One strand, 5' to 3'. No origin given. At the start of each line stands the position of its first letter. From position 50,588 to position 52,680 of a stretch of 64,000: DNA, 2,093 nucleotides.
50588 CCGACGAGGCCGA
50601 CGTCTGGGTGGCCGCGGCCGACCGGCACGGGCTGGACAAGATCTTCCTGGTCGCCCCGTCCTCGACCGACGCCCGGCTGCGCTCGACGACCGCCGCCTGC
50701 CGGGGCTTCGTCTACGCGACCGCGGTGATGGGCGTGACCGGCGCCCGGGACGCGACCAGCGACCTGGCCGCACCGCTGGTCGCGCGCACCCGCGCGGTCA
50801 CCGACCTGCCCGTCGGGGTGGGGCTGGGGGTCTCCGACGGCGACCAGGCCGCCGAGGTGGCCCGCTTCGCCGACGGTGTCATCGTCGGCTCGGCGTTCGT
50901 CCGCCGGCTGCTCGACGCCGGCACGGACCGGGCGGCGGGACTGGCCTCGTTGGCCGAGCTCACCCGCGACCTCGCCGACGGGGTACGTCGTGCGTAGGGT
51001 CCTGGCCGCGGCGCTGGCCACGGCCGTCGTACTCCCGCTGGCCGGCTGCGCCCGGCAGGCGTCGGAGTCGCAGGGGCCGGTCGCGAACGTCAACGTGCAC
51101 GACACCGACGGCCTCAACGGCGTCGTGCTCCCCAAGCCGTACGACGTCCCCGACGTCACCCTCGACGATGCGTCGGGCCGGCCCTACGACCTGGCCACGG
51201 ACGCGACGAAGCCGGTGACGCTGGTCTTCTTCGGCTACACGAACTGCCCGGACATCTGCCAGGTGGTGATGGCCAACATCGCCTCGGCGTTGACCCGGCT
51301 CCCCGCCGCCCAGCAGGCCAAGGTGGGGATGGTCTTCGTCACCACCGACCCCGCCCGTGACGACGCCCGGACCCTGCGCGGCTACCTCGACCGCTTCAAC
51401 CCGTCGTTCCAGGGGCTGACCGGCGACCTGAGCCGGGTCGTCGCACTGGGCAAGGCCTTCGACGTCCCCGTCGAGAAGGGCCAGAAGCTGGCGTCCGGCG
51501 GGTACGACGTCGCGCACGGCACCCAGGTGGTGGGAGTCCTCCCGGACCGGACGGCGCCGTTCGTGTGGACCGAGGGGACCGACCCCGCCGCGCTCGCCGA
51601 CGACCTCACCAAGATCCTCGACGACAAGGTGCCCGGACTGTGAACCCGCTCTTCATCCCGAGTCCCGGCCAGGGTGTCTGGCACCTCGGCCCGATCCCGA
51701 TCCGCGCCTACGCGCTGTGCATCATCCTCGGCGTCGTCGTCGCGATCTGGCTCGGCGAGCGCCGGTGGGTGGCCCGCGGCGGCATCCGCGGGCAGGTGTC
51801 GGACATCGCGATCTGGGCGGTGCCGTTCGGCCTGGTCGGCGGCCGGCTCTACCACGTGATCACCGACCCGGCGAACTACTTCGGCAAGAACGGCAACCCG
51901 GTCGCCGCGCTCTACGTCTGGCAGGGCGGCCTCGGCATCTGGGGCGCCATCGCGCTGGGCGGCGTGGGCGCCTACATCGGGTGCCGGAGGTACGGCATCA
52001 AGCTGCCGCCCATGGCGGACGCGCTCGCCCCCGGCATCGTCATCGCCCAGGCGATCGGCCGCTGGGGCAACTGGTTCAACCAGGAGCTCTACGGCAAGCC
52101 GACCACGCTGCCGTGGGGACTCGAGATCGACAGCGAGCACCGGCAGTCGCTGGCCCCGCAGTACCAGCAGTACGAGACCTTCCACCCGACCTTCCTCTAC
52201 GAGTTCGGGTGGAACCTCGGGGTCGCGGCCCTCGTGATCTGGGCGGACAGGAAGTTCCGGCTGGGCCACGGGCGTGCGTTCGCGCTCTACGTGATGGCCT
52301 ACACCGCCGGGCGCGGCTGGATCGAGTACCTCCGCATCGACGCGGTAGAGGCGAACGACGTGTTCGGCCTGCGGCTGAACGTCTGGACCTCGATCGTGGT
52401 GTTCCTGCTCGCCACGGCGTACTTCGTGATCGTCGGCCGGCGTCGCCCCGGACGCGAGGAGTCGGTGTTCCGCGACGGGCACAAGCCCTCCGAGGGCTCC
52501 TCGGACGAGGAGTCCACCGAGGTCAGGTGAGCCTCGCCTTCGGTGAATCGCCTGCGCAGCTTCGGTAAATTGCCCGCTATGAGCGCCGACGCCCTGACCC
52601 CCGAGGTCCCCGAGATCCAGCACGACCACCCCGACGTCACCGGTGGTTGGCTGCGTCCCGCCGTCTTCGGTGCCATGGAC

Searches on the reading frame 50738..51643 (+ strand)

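Call 18: search_protein_families(library=pfam, proteins=[window:50738-51643:+])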
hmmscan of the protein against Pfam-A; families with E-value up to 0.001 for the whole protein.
window:50738-51643:+ (301 aa): 1 family
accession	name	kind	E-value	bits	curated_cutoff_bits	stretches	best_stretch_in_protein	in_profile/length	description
PF02630.20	SCO1-SenC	-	1.9e-27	96.3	22.8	1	142-265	6-126/134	SCO1/SenC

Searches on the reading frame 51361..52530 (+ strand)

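Call 18: search_protein_families(library=pfam, proteins=[window:51361-52530:+])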
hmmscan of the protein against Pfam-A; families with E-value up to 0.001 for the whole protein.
window:51361-52530:+ (389 aa): 1 family
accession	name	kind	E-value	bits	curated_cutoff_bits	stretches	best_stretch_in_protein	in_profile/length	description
PF01790.23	LGT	-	9.6e-64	215.4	24.9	1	106-356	3-239/240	Prolipoprotein diacylglyceryl transferase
